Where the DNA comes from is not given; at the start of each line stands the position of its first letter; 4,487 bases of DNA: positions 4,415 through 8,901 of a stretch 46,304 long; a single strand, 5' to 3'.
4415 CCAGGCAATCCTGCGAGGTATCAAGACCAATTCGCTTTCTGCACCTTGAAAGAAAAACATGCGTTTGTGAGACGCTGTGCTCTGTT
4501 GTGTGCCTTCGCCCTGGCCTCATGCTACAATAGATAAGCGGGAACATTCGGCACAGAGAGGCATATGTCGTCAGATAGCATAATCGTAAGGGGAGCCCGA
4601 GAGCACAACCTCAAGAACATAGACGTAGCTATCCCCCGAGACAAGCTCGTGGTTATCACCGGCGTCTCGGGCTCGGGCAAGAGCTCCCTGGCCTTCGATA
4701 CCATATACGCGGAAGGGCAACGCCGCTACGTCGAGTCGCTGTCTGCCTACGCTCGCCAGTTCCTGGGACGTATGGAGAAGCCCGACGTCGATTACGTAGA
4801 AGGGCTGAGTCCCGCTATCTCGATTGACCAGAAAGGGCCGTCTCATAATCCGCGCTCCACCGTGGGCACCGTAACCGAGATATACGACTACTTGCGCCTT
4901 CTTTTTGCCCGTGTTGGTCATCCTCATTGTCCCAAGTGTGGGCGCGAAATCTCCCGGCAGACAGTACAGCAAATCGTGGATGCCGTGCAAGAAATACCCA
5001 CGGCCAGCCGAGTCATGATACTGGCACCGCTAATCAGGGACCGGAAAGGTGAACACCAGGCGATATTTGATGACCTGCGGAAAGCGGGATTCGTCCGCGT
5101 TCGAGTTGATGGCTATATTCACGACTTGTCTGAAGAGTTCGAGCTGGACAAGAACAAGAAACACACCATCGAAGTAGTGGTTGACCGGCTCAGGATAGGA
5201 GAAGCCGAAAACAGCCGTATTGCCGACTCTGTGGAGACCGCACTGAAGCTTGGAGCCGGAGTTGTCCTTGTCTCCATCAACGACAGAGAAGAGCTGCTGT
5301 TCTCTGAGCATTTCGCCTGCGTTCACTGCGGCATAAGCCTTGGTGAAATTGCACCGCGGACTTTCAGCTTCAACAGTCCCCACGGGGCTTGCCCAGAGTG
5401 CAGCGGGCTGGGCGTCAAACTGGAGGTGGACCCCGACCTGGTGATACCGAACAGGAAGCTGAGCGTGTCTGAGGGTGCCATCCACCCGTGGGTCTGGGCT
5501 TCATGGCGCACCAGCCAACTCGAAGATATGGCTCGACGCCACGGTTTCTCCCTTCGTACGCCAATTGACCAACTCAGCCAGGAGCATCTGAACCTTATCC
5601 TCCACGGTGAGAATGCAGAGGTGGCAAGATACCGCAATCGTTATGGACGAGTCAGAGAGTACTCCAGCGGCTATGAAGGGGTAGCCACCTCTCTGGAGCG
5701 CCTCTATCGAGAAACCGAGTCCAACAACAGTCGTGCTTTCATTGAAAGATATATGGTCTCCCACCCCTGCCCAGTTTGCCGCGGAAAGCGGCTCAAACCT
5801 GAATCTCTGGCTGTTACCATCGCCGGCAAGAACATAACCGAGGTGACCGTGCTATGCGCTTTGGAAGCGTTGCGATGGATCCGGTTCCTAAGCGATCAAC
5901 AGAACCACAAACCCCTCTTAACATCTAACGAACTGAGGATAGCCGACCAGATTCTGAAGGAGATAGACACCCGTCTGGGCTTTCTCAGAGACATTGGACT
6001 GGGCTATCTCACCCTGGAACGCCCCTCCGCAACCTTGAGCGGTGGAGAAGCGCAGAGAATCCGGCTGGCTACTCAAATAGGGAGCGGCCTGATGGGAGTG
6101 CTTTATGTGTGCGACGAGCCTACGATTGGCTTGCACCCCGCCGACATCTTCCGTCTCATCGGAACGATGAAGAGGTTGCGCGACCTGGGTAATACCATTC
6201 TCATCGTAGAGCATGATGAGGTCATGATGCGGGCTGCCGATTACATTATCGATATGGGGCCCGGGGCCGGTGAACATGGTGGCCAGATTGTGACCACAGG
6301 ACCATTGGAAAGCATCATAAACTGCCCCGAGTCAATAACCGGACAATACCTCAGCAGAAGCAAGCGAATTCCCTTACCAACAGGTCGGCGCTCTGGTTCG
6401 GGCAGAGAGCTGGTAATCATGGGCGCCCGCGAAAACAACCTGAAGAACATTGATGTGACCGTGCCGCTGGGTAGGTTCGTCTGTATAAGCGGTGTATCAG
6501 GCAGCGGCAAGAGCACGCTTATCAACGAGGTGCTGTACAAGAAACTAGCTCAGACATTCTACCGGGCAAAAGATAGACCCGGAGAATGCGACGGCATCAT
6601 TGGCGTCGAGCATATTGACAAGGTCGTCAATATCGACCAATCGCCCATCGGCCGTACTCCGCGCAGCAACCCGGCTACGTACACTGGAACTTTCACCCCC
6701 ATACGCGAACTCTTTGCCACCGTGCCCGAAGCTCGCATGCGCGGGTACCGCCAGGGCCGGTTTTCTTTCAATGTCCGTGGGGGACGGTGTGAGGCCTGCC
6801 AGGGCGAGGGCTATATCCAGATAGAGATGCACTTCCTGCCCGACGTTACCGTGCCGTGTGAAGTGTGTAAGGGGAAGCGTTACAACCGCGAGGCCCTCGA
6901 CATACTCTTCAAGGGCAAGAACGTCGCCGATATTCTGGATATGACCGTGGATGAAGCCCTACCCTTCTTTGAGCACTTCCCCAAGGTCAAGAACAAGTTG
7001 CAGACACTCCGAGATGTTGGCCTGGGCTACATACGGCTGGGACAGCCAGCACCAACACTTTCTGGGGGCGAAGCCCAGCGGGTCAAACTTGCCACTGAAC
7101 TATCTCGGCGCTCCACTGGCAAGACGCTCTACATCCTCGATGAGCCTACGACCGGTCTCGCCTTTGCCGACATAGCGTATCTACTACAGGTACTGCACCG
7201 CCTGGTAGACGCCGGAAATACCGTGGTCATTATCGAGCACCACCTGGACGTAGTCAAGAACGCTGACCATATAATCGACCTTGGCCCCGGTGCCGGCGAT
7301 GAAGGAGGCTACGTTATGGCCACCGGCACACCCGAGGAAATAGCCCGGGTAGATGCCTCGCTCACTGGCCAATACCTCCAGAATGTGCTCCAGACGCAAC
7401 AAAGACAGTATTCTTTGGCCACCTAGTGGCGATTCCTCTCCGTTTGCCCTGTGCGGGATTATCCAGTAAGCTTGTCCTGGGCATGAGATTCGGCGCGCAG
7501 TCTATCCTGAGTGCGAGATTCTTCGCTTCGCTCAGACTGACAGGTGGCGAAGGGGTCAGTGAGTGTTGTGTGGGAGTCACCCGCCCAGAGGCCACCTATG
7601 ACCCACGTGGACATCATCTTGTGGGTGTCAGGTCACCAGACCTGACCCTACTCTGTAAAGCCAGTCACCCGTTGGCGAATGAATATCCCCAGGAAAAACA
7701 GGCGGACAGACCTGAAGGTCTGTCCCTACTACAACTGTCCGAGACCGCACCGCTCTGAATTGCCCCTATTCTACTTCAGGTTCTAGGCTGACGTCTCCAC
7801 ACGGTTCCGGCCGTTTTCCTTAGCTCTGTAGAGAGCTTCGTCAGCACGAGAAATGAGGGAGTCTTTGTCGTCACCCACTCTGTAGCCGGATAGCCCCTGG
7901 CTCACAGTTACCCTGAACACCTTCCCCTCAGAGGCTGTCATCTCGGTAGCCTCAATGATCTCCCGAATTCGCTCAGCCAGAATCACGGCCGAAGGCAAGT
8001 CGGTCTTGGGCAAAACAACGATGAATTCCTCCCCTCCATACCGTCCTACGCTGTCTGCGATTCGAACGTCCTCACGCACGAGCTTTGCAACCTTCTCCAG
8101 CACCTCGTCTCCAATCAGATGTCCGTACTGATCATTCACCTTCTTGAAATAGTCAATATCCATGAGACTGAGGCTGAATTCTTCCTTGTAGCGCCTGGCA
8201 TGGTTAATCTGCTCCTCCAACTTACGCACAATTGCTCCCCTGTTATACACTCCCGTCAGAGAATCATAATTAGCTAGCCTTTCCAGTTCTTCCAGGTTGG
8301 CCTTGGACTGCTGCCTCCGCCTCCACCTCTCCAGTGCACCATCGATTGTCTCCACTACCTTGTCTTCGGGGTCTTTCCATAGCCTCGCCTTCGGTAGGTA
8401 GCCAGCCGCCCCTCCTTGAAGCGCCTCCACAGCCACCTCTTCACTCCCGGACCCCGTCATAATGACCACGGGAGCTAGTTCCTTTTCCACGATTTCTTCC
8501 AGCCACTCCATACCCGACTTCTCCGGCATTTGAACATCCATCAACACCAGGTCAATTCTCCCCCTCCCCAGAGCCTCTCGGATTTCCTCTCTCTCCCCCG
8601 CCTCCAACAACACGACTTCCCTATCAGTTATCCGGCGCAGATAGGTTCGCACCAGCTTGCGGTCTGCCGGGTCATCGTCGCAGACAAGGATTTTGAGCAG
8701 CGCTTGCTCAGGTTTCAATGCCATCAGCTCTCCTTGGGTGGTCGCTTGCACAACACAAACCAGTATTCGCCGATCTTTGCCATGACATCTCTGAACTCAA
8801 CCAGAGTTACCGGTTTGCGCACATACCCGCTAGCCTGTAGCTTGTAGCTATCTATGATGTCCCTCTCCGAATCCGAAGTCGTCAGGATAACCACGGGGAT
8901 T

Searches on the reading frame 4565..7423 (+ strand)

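Call 54: search_protein_families(library=pfam, proteins=[window:4565-7423:+], max_evalue=0.00001)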
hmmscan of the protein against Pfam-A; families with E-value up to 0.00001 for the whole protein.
window:4565-7423:+ (953 aa): 9 families
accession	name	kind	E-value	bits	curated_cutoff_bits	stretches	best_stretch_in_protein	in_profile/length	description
PF17760.6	UvrA_inter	-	5.3e-41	139.4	23.3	1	132-240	1-109/109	UvrA interaction domain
PF17755.6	UvrA_DNA-bind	-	7.2e-31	107.2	23.2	1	289-395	1-110/110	UvrA DNA-binding domain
PF00005.33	ABC_tran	-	7.6e-22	78.8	25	0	793-863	74-137/137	ABC transporter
PF13191.12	AAA_16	-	1.5e-08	35.8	32.6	0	636-658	24-46/167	AAA ATPase domain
PF02463.25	SMC_N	-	1.7e-08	34.6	40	0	831-905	136-210/220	RecF/RecN/SMC N terminal domain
PF13555.12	AAA_29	-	4e-07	30.1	27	0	637-653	23-39/61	P-loop containing region of AAA domain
PF20720.3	nSTAND3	-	1.7e-06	28.2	27.2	0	637-668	18-51/155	Novel STAND NTPase 3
PF03193.22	RsgA_GTPase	-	2.2e-06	28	30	0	623-660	94-130/174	RsgA GTPase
PF20703.3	nSTAND1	-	2.6e-06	27.8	27.1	0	12-43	19-50/379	Novel STAND NTPase 1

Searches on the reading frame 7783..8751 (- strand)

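Call 54: search_protein_families(library=pfam, proteins=[window:7783-8751:-], max_evalue=0.00001)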
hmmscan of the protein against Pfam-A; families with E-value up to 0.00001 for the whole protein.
window:7783-8751:- (322 aa): 2 families
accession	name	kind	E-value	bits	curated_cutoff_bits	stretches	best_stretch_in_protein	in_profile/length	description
PF00990.26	GGDEF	-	1.5e-46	158.5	23.8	1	160-317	1-161/161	Diguanylate cyclase, GGDEF domain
PF00072.30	Response_reg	-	1.5e-20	73.8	30.2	1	21-121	1-99/111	Response regulator receiver domain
